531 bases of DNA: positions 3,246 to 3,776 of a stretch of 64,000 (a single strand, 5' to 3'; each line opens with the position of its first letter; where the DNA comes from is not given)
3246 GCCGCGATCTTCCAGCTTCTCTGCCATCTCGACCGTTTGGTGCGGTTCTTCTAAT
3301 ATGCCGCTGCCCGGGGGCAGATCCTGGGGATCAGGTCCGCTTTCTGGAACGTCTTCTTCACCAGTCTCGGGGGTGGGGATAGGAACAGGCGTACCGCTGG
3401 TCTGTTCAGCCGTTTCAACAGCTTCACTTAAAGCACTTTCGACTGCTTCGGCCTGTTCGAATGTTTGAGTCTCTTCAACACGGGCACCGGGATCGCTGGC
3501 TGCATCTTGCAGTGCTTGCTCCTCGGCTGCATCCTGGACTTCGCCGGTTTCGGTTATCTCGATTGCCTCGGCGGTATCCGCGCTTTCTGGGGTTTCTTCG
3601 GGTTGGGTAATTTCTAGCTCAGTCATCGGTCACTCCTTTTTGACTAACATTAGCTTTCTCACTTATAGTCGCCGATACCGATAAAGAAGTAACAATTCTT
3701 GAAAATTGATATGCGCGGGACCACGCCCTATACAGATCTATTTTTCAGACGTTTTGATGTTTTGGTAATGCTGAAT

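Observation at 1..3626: Tandem array of polyacidic proteins with a conserved ~70-aa N-terminal module and recurring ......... motifs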

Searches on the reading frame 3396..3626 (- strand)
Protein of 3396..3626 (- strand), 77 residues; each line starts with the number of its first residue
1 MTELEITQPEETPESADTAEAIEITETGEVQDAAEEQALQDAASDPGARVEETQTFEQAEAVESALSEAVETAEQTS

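Call 17: find_homologous_proteins(query=A2, max_evalue=0.001)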
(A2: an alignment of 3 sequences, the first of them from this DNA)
Query A2 (3 sequences) (77 aa, profile of the alignment): 3 proteins with E <= 0.001 among 1427 candidates.
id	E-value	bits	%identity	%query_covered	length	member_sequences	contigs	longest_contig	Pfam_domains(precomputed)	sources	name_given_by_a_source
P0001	1.2e-17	82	56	97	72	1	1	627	-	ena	-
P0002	7.1e-16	76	56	97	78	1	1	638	-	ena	-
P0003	9.1e-14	69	52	92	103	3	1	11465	-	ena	-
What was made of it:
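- Tried and rejected: The word-indexed homologue search with the three-sequence module profile found only 3 hits (call 17).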

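Call 19: find_encoding_contigs(protein=P0003, flank=10000)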
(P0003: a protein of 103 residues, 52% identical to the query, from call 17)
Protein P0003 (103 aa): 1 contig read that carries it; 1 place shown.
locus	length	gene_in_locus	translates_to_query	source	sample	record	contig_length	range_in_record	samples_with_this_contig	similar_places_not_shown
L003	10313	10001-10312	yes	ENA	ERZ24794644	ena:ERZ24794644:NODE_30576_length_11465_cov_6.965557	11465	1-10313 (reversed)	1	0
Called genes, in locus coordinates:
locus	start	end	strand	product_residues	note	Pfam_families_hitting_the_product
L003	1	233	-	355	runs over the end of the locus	-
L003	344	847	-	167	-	PF13886:TM7S3_TM198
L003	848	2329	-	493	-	-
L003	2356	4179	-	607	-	PF00069:Pkinase, PF07714:PK_Tyr_Ser-Thr, PF01636:APH (faint), PF03109:ABC1, PF07719:TPR_2 (faint), PF13176:TPR_7 (faint), PF13181:TPR_8 (faint), PF00515:TPR_1 (faint)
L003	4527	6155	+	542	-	PF00012:HSP70, PF16697:Yop-YscD_cpl, PF00498:FHA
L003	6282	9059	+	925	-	PF01935:DUF87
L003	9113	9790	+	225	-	-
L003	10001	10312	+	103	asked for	?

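Call 28: search_protein_representatives(alignment_id=A3)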
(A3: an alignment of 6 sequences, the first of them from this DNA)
Query: 6 sequences, 71 profile positions. Proteins with E-value up to 0.001 (for the whole library): 186; up to 1e-10: 43; up to 1e-30: 0. The best 150 are listed.
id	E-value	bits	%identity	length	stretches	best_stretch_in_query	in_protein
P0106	6.3e-26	106.5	-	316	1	1-71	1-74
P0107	3.8e-25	104.0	-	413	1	1-71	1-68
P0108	4.0e-25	103.9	-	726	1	1-71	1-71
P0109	7.7e-24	99.8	-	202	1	1-70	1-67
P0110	8.3e-24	99.7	-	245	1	1-68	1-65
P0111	3.7e-23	97.7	-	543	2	1-67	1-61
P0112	8.2e-23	96.5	-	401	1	1-69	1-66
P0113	1.8e-21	92.2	-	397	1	1-70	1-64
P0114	6.5e-21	90.5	-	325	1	1-69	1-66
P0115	1.7e-20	89.1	-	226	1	1-69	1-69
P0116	3.1e-20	88.3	-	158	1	1-70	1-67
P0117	3.3e-20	88.2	-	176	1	1-69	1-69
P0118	8.4e-20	86.9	-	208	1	1-69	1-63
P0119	2.1e-19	85.6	-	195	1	1-69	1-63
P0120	3.6e-19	84.9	-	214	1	1-70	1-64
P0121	1.5e-18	82.9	-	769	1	1-68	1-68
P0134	7.0e-16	74.4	-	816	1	2-70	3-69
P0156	7.6e-08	48.6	-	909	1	17-67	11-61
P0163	2.5e-07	46.9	-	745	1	7-67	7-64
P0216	2.6e-05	40.5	-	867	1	15-67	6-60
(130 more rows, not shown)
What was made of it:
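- The match starts within residue 35 in all 150 listed (call 28).
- Tried and rejected: The exhaustive search was needed (call 28).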

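Call 32: search_protein_families(library=pfam, proteins=[P0156, P0134, P0121, P0216, P0163], max_evalue=0.1)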
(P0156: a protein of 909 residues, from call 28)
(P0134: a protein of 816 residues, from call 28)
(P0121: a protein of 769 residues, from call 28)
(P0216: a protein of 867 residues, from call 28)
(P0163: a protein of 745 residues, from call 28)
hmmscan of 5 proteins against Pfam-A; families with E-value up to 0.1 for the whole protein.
P0156 (909 aa): 5 families
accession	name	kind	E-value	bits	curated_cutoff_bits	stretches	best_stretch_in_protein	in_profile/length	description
PF15232.11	DUF4585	-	3.3e-11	43.5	27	0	518-534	6-22/73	Domain of unknown function (DUF4585)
PF11197.13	DUF2835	-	9.7e-06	25.9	25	0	812-844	10-42/71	Protein of unknown function (DUF2835)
PF00397.32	WW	-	0.0028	18.1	26.9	0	523-534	9-20/31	WW domain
PF12957.13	DUF3846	-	0.01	16.4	27.5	0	740-769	35-64/103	Domain of unknown function (DUF3846)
PF20037.4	DUF6440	-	0.01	16.1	26.5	0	824-837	38-51/53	Family of unknown function (DUF6440)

P0134 (816 aa): 7 families
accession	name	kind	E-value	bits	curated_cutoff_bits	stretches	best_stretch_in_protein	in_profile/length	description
PF15232.11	DUF4585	-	9.7e-15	54.8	27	0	762-775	8-21/73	Domain of unknown function (DUF4585)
PF16242.11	Pyrid_ox_like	-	1.7e-10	41.1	28.8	0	441-488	20-67/149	Pyridoxamine 5'-phosphate oxidase like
PF00397.32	WW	-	4.9e-06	26.9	26.9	0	533-544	8-19/31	WW domain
PF14128.11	DUF4295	-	7.4e-06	26.1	27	0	533-543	23-33/47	Domain of unknown function (DUF4295)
PF18507.7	WW_1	-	0.00035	20.7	25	0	371-379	5-13/27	WW domain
PF02435.22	Glyco_hydro_68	-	0.043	13.2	27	0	530-559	209-238/424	Levansucrase/Invertase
PF00709.27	Adenylsucc_synt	-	0.045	12.9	27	0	449-482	214-247/416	Adenylosuccinate synthetase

P0121 (769 aa): 9 families
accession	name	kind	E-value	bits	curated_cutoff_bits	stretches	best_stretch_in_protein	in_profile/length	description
PF04170.18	NlpE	-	7.5e-11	43.2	22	0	662-718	31-85/86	NlpE N-terminal domain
PF23163.1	CSD_RNase_II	-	5e-05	23.6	24.3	0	700-726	23-49/60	CSD-like barrel domain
PF04616.20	Glyco_hydro_43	-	6.9e-05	22.8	32.2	0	516-662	70-195/288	Glycosyl hydrolases family 43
PF24107.1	DUF7382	-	0.00014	22.1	27.4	0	362-380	23-41/65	Domain of unknown function (DUF7382)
PF17998.7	AgI_II_C2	-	0.00032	21.6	27.1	0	361-407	62-96/148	Cell surface antigen I/II C2 terminal domain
PF18507.7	WW_1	-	0.00034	20.7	25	0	365-373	5-13/27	WW domain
PF06832.18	BiPBP_C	-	0.0005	20.3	26.8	0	700-714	70-84/90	Penicillin-Binding Protein C-terminus Family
PF21834.1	DUF6894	-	0.00085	19.9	24.1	0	358-373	48-63/69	Domain of unknown function (DUF6894)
PF24084.1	DUF7369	-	0.037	14.1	27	0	555-577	10-32/61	Domain of unknown function (DUF7369)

P0216 (867 aa): 0 families

P0163 (745 aa): 9 families
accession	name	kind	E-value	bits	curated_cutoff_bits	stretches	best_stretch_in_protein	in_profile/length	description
PF12992.12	DUF3876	-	0.00041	20.8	27.2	0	496-527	34-65/92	Domain of unknown function, B. Theta Gene description (DUF3876)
PF02369.22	Big_1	-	0.0012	19.3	34.9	0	624-668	22-64/93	Bacterial Ig-like domain (group 1)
PF02743.24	dCache_1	-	0.002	18.2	45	0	493-519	164-184/240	Cache domain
PF21504.2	FLIC_barrel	-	0.0065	16.8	27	0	374-412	3-35/44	Flagellin, barrel domain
PF09134.16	Invasin_D3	-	0.014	16.3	33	0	498-536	25-62/98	Invasin, domain 3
PF22639.1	Gp18_dom_I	-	0.017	15.6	27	0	555-617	29-88/93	Tail sheath protein Gp18-like domain I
PF19910.5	DUF6383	-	0.022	15.4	23.7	0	682-696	15-29/74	Domain of unknown function (DUF6383)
PF05688.17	BIg21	-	0.029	15.4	27.4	0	498-565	7-75/109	Bacterial Immunoglobulin-like 21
PF18346.7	SH3_15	-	0.078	13.7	24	0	350-381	18-48/67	Mind bomb SH3 repeat domain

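Call 56: search_protein_families(library=pfam, alignment_id=A4, max_evalue=0.0001)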
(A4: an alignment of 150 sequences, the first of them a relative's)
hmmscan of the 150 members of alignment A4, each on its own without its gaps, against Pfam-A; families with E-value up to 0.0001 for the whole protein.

A. member 1, P0106 (316 aa): 0 families

B. families by the number of members that match (of 150 scanned): 19 families
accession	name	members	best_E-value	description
PF14407.11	Frankia_peptide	10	1.9e-19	Ribosomally synthesized peptide prototyped by Frankia Franean1_4349.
PF15232.11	DUF4585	4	9.7e-15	Domain of unknown function (DUF4585)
PF02369.22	Big_1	3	3.1e-08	Bacterial Ig-like domain (group 1)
PF00397.32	WW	2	4.9e-06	WW domain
PF04170.18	NlpE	1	7.5e-11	NlpE N-terminal domain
PF16242.11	Pyrid_ox_like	1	1.7e-10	Pyridoxamine 5'-phosphate oxidase like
PF14430.11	Imm1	1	5.8e-09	Immunity protein Imm1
PF16378.10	DUF4988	1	1.6e-08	Domain of unknown function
PF00551.24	Formyl_trans_N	1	2.4e-07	Formyl transferase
PF19398.4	DurB-like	1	5.2e-07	Lantibiotic duramycin B-like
PF24107.1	DUF7382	1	1.3e-06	Domain of unknown function (DUF7382)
PF23623.1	GBD_IRG7_N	1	2.7e-06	IRG7 N-terminal galactose binding domain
PF14128.11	DUF4295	1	7.4e-06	Domain of unknown function (DUF4295)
PF01238.27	PMI_typeI_C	1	9e-06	Phosphomannose isomerase type I C-terminal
PF11197.13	DUF2835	1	9.7e-06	Protein of unknown function (DUF2835)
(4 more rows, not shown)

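Call 77: find_related_loci(query=A3, collection=metagenome_contigs, flank=10000)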
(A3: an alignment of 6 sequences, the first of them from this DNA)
Query A3 (77 aa) in metagenome_contigs; peptide patterns used: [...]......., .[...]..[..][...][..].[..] (x = any residue, [..] = any of these).
322 stretches matched a pattern; 11 encode a relative of the query (tblastn E <= 1e-3); 10 distinct loci.
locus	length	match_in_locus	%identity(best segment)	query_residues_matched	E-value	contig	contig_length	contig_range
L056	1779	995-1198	64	1-77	2e-21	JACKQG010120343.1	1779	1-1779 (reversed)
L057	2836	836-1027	63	1-76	7e-21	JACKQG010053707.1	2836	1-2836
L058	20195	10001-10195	60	1-77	5e-20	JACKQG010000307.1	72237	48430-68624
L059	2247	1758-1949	58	1-73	1e-17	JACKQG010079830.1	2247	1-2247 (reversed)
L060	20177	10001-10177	58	1-71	2e-16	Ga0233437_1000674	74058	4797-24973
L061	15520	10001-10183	56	1-73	4e-16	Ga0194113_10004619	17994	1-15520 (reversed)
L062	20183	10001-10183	56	1-73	8e-16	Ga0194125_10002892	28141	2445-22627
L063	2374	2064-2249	52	1-71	3e-15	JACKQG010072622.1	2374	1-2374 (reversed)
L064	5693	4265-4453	52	1-75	6e-15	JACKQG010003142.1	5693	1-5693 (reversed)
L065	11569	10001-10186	53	1-74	5e-14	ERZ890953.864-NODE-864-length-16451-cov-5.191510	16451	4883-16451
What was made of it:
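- Tried and rejected: The 6-sequence alignment was used instead (call 77).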
